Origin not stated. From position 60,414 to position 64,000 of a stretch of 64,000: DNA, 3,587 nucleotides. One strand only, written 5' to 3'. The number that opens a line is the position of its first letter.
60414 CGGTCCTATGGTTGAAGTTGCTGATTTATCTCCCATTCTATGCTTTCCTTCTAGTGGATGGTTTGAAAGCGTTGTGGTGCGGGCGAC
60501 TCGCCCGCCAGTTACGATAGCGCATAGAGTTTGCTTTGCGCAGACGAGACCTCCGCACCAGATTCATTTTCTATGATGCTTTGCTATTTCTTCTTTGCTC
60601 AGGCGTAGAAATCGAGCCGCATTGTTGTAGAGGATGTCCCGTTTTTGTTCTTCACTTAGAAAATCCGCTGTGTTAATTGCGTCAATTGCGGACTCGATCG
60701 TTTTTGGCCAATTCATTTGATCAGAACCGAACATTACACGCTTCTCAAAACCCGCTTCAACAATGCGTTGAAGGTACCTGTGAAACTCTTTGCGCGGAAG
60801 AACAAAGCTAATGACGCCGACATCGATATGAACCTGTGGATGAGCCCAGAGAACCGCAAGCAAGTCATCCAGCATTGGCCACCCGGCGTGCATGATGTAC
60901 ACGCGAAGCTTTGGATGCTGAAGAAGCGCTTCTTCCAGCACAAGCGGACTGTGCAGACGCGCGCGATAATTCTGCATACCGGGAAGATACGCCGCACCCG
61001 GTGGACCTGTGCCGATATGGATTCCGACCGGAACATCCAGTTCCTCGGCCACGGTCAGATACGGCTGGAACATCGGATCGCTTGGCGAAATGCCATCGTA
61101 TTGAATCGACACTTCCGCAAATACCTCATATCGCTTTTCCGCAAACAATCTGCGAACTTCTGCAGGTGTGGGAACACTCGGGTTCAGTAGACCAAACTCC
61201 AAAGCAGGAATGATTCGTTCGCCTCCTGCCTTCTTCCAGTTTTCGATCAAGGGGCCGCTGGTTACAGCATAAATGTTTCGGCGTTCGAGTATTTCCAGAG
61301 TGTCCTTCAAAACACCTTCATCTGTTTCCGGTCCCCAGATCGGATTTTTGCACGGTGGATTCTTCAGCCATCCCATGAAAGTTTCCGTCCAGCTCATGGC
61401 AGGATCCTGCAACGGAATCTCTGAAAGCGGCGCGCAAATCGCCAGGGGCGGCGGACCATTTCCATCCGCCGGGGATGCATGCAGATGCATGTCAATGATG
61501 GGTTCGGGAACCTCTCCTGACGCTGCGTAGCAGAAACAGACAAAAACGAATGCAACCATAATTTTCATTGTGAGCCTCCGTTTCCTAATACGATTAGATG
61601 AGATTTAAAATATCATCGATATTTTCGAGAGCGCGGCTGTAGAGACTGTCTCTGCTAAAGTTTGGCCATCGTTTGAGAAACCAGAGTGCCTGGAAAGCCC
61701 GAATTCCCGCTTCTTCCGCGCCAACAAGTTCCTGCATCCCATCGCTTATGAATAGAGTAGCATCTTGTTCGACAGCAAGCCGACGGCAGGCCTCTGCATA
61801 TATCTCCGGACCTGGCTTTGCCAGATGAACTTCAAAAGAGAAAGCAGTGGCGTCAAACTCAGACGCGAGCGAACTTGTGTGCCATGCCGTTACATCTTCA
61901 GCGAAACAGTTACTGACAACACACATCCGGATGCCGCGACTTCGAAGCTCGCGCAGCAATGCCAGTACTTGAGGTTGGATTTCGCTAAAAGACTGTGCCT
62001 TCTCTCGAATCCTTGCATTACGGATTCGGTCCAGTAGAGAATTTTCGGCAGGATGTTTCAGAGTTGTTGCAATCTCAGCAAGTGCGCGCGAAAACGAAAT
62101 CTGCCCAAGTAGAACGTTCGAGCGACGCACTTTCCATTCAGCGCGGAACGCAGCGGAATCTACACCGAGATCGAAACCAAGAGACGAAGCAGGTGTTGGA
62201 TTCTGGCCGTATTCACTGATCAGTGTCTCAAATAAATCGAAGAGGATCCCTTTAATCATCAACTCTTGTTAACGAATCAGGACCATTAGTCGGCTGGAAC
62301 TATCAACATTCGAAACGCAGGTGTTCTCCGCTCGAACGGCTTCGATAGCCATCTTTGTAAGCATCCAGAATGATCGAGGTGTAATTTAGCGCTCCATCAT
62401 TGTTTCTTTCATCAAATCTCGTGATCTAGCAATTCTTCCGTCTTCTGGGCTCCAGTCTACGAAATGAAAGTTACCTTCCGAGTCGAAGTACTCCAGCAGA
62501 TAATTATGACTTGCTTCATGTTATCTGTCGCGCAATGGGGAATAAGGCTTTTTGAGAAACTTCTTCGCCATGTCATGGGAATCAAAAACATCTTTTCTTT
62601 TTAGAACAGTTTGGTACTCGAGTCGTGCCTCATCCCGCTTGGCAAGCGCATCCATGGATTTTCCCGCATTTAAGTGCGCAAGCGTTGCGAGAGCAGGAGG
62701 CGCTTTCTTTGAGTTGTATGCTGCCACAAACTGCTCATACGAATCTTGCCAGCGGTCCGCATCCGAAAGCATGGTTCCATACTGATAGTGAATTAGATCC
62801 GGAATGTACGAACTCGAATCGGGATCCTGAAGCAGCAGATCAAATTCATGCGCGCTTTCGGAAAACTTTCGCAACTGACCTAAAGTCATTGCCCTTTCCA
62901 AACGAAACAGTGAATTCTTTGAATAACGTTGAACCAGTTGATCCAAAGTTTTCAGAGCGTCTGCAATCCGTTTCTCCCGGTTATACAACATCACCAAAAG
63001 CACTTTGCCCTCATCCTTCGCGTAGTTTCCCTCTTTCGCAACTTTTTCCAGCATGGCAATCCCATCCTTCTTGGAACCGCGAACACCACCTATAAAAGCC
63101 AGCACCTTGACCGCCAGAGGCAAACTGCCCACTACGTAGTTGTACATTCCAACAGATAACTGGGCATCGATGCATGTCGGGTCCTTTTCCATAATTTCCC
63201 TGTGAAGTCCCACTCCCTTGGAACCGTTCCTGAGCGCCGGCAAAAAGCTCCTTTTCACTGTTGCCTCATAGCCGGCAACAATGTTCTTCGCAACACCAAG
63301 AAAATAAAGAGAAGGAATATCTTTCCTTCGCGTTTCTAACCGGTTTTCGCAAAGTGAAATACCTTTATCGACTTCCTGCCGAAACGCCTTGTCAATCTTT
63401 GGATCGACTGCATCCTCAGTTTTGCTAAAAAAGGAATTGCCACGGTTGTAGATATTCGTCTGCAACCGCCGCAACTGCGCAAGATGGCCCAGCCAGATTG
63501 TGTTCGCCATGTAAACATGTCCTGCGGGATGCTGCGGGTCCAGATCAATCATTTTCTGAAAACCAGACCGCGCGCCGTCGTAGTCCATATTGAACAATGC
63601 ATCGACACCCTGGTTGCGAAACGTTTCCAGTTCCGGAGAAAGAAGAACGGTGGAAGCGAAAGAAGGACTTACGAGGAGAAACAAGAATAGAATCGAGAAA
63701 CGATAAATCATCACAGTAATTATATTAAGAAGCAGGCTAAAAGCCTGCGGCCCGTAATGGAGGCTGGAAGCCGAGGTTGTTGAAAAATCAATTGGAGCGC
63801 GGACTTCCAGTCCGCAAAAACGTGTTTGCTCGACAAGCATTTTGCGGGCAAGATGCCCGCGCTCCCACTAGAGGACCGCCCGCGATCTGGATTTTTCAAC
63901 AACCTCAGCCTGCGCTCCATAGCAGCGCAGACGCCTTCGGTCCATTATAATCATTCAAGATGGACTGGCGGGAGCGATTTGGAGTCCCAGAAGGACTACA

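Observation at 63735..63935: Textbook MITE insertion with empty-site paralog in the same window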

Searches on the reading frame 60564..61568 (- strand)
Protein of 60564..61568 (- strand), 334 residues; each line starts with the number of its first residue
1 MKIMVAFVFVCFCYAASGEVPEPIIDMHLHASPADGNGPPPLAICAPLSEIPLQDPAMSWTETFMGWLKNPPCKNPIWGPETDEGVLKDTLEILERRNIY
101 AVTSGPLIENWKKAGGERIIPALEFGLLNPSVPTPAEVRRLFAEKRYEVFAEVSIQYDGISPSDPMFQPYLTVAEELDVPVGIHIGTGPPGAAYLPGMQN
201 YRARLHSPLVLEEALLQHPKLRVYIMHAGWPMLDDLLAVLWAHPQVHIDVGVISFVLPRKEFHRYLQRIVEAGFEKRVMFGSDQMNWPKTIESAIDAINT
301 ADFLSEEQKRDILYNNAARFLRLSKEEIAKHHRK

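Call 58: search_protein_families(library=pfam, proteins=[window:60564-61568:-], max_evalue=0.00001)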
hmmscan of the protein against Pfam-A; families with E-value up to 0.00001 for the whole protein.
window:60564-61568:- (334 aa): 1 family
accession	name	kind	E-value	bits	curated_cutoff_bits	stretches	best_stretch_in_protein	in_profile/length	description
PF04909.20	Amidohydro_2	-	3.7e-32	112.7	26.4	1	133-323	93-289/289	Amidohydrolase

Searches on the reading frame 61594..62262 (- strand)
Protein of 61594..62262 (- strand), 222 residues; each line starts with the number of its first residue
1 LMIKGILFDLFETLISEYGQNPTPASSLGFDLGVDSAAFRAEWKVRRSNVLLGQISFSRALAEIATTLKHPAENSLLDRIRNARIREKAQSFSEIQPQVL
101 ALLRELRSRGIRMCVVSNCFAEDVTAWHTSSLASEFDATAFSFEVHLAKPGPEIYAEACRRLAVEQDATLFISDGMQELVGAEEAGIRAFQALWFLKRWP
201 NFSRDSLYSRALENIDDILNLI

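Call 58: search_protein_families(library=pfam, proteins=[window:61594-62262:-], max_evalue=0.00001)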
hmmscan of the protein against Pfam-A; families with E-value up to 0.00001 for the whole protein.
window:61594-62262:- (222 aa): 2 families
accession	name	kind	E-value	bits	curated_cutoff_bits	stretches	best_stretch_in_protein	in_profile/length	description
PF00702.32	Hydrolase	-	1.6e-15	58.5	26.4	1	3-186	1-191/191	haloacid dehalogenase-like hydrolase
PF13419.12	HAD_2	-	3.1e-11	44.1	23.8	1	64-190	48-176/178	Haloacid dehalogenase-like hydrolase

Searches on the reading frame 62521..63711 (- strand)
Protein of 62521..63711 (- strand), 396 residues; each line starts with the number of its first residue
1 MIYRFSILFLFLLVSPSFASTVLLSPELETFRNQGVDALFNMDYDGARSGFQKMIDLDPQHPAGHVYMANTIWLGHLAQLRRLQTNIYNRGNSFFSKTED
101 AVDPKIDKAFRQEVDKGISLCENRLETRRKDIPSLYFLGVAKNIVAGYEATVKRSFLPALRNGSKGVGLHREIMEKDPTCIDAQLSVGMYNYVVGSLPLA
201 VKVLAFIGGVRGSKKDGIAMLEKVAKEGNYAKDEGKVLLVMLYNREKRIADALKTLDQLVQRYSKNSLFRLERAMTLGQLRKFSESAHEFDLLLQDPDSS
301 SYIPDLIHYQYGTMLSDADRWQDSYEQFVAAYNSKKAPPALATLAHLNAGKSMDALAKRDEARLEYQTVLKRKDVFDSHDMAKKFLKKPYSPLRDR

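Call 11: find_encoding_contigs(protein=window:62521-63711:-, flank=10000, max_places=6)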
Protein window:62521-63711:- (396 aa): 1 contig read that carries it; 1 place shown.
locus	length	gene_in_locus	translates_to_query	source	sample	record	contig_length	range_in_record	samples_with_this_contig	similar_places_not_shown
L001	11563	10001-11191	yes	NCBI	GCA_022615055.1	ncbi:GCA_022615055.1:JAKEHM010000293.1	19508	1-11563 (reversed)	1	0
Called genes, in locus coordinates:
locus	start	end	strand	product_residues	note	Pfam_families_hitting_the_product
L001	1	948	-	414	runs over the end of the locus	PF00109:ketoacyl-synt, PF02801:Ketoacyl-synt_C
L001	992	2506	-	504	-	PF00149:Metallophos, PF02872:5_nucleotid_C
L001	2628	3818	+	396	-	PF00890:FAD_binding_2 (faint), PF01266:DAO (faint), PF01494:FAD_binding_3, PF04820:Trp_halogenase (weak)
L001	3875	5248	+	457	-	PF02310:B12-binding, PF04055:Radical_SAM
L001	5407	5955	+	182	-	PF04140:ICMT, PF04191:PEMT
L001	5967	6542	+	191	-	PF04264:YceI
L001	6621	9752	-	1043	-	PF02985:HEAT (faint), PF13646:HEAT_2 (weak), PF00027:cNMP_binding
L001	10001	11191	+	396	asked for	PF13174:TPR_6 (faint), PF10300:Iml2-TPR_39 (weak)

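Call 43: find_homologous_proteins(query=window:62521-63711:-, max_evalue=1e-20)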
Query window:62521-63711:- (396 aa): 483 proteins with E <= 1e-20 among 7575 candidates; the best 120 are listed.
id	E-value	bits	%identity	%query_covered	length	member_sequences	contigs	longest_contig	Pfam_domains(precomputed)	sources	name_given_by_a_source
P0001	1.2e-261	885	100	100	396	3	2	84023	PF10300.16,PF13174.13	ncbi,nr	ncbi:hypothetical protein L0222_19985 [bacterium]|nr:hypothetical protein [bacterium] MCI0602221.1 h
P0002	1.8e-227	773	87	100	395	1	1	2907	PF14559.13,PF10300.16,PF13428.13,PF13174.13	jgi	jgi:Tfp pilus assembly protein PilF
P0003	8.2e-220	748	84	100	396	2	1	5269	PF13428.13,PF13174.13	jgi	jgi:tetratricopeptide (TPR) repeat protein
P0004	1.3e-218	744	84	99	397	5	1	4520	PF14559.13,PF10300.16,PF13432.13,PF13428.13,PF13174.13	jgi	jgi:Tfp pilus assembly protein PilF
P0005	1.1e-215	734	83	100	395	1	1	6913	PF10300.16,PF13432.13,PF13428.13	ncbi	-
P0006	7.8e-191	652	73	99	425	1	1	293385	PF14559.13,PF10300.16,PF13432.13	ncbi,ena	-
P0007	1.1e-189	649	73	97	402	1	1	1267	PF14559.13,PF10300.16,PF13432.13,PF13428.13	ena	-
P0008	2.2e-188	644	72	99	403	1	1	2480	PF10300.16,PF13371.13,PF13428.13,PF13174.13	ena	-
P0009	4.3e-183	627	73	94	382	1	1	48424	PF14559.13,PF24575.2,PF10300.16,PF13432.13,PF13428.13,PF07719.24,PF13174.13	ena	-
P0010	3.7e-182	624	70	99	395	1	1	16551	PF14559.13,PF10300.16,PF13428.13,PF07719.24,PF13174.13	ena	-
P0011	2.1e-179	615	71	97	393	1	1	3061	PF14559.13,PF10300.16,PF13432.13,PF13428.13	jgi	jgi:tetratricopeptide (TPR) repeat protein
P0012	3.5e-178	611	68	99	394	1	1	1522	PF14559.13,PF24575.2,PF10300.16,PF13432.13,PF13428.13,PF13174.13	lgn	-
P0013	5.0e-176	604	67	99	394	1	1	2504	PF10300.16,PF13428.13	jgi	jgi:hypothetical protein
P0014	3.4e-170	584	71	90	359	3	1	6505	PF14559.13,PF13431.13,PF13428.13,PF13174.13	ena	-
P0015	5.9e-169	580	67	97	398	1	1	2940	PF14559.13,PF10300.16,PF13428.13,PF13174.13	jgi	jgi:tetratricopeptide (TPR) repeat protein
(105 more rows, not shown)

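Call 44: find_encoding_contigs(protein=P0002, flank=10000, max_places=2)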
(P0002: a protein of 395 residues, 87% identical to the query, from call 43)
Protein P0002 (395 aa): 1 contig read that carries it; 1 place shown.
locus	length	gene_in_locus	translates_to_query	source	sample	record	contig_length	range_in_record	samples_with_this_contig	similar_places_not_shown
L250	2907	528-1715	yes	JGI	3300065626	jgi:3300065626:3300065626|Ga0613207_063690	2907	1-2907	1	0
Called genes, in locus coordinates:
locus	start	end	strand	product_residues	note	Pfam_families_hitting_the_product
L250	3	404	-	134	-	?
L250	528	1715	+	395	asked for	PF13174:TPR_6 (faint), PF13428:TPR_14 (faint), PF14559:TPR_19 (faint), PF10300:Iml2-TPR_39 (weak)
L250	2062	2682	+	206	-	-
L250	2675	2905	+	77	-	?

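Call 45: find_encoding_contigs(protein=P0003, flank=10000, max_places=2)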
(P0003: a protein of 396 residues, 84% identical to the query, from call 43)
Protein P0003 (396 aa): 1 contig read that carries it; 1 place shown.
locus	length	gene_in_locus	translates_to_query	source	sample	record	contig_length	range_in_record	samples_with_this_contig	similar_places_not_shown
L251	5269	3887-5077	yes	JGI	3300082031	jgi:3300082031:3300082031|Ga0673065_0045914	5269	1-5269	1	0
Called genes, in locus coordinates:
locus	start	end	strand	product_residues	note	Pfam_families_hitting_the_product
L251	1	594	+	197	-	?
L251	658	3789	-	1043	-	PF02985:HEAT (faint), PF13646:HEAT_2 (faint), PF00027:cNMP_binding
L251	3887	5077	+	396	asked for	PF13174:TPR_6 (faint), PF13428:TPR_14 (faint)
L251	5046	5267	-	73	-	?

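Call 46: find_encoding_contigs(protein=P0004, flank=10000, max_places=2)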
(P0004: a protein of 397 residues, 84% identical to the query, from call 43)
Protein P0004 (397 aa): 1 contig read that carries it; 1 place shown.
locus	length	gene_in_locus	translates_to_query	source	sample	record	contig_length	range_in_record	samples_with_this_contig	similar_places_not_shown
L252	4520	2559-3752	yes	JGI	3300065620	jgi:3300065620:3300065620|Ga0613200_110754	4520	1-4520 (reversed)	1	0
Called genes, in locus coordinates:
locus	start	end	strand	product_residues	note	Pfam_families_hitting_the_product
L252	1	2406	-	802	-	?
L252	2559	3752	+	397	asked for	PF13174:TPR_6 (faint), PF13428:TPR_14 (faint), PF13432:TPR_16 (faint), PF14559:TPR_19 (faint), PF10300:Iml2-TPR_39 (faint)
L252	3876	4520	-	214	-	?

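Call 47: find_encoding_contigs(protein=P0005, flank=10000, max_places=2)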
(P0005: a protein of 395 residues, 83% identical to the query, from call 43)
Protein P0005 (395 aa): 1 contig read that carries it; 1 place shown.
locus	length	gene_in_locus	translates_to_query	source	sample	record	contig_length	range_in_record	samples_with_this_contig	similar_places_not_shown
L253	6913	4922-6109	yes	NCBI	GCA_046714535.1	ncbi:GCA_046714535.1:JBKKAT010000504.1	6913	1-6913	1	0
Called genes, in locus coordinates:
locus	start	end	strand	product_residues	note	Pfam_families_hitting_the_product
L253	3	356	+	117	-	?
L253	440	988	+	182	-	PF04140:ICMT, PF04191:PEMT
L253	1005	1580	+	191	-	PF04264:YceI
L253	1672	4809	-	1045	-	PF02985:HEAT (faint), PF13646:HEAT_2 (weak), PF00027:cNMP_binding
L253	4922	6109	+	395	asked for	PF10300:Iml2-TPR_39 (faint), PF13428:TPR_14 (faint), PF13432:TPR_16 (faint)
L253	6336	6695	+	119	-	PF07883:Cupin_2 (weak)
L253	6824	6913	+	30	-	?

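Call 48: find_encoding_contigs(protein=P0006, flank=10000, max_places=2)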
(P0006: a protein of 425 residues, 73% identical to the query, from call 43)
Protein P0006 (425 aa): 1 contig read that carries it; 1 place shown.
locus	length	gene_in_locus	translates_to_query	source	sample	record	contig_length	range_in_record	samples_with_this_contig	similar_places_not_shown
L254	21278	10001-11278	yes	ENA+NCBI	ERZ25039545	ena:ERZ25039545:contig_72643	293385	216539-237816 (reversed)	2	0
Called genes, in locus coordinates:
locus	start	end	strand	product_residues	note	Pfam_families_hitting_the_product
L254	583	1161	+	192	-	PF04264:YceI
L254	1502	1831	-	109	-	PF11196:DUF2834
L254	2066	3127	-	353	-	PF08240:ADH_N, PF00107:ADH_zinc_N, PF13602:ADH_zinc_N_2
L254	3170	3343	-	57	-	-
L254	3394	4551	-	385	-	PF00884:Sulfatase (faint), PF01663:Phosphodiest, PF01676:Metalloenzyme (weak)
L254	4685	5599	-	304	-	PF04909:Amidohydro_2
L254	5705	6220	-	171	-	PF04978:MST, PF12867:DinB_2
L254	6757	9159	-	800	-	PF02985:HEAT (faint), PF13646:HEAT_2 (weak), PF00027:cNMP_binding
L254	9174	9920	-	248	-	-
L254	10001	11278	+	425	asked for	PF13432:TPR_16 (faint), PF14559:TPR_19 (faint), PF10300:Iml2-TPR_39 (weak)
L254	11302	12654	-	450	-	PF26314:MptA_B_family, PF09594:GT87 (weak)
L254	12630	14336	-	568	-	PF22612:GH113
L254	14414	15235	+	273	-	PF04784:DUF547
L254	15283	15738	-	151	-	PF00578:AhpC-TSA, PF08534:Redoxin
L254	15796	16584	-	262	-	PF00005:ABC_tran, PF02463:SMC_N (weak), PF13304:AAA_21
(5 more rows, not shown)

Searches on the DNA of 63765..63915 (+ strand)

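Call 37: search_dna_similar(query=window:63765-63915:+, collection=plasmids, mode=distant, max_evalue=10, max_rows=30)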
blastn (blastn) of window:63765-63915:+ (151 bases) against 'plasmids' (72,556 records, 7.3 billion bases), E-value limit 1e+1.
Records with a match: 11; places in all: 11; records where one place covers at least 80% of the query: 0.
Best place of each record, by identity: >=99% 3; 95-99% 1; 90-95% 3; 60-80% 4.
By first word of the organism name: Bradyrhizobium 3; Salmonella 2; Rhizobium 2; Polaromonas 1; Halovenus 1; Sphaerospermopsis 1; Ensifer 1.
By predicted mobility (MOB-suite, as given by PLSDB): non-mobilizable 7; conjugative 4.
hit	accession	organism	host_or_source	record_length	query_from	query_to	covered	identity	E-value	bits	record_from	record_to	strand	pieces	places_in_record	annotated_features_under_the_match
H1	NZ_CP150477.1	Bradyrhizobium ottawaense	Glycine max cv. AC Orford,cell culture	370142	49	102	36%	75.9%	5e+0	37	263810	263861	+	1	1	none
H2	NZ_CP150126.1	Bradyrhizobium ottawaense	Glycine max cv. AC Orford,cell ...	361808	49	102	36%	75.9%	5e+0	37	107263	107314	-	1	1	none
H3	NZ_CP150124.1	Bradyrhizobium ottawaense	-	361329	49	102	36%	75.9%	5e+0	37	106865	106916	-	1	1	none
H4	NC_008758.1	Polaromonas naphthalenivorans CJ2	-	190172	50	94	30%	78.7%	5e+0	38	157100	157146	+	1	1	FtsK/SpoIIIE domain-containing protein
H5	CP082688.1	Salmonella enterica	ground turkey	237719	70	99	20%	90.0%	5e+0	38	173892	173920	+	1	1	Rpn family recombination-promoting nuclease/putative transposase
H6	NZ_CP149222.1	Salmonella enterica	Homo sapiens,single cell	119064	70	99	20%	90.0%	5e+0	38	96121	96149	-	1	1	Rpn family recombination-promoting nuclease/putative transposase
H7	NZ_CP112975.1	Halovenus salina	cell cuture,Isla Bacuta saltern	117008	87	111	17%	92.0%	5e+0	37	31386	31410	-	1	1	helix-turn-helix domain-containing protein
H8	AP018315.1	Sphaerospermopsis kisseleviana NIES-73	-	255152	74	96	15%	95.7%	5e+0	38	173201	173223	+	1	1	none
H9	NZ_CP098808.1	Ensifer adhaerens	whole organism,soil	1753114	65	84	13%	100.0%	5e+0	37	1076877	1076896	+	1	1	none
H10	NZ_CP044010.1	Rhizobium sp. BG6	Prosopis cineraria,pure bacterial ...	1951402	38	57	13%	100.0%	5e+0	37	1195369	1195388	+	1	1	none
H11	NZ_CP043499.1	Rhizobium grahamii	Prosopis cineraria,pure bacterial ...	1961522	38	57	13%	100.0%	5e+0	37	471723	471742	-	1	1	none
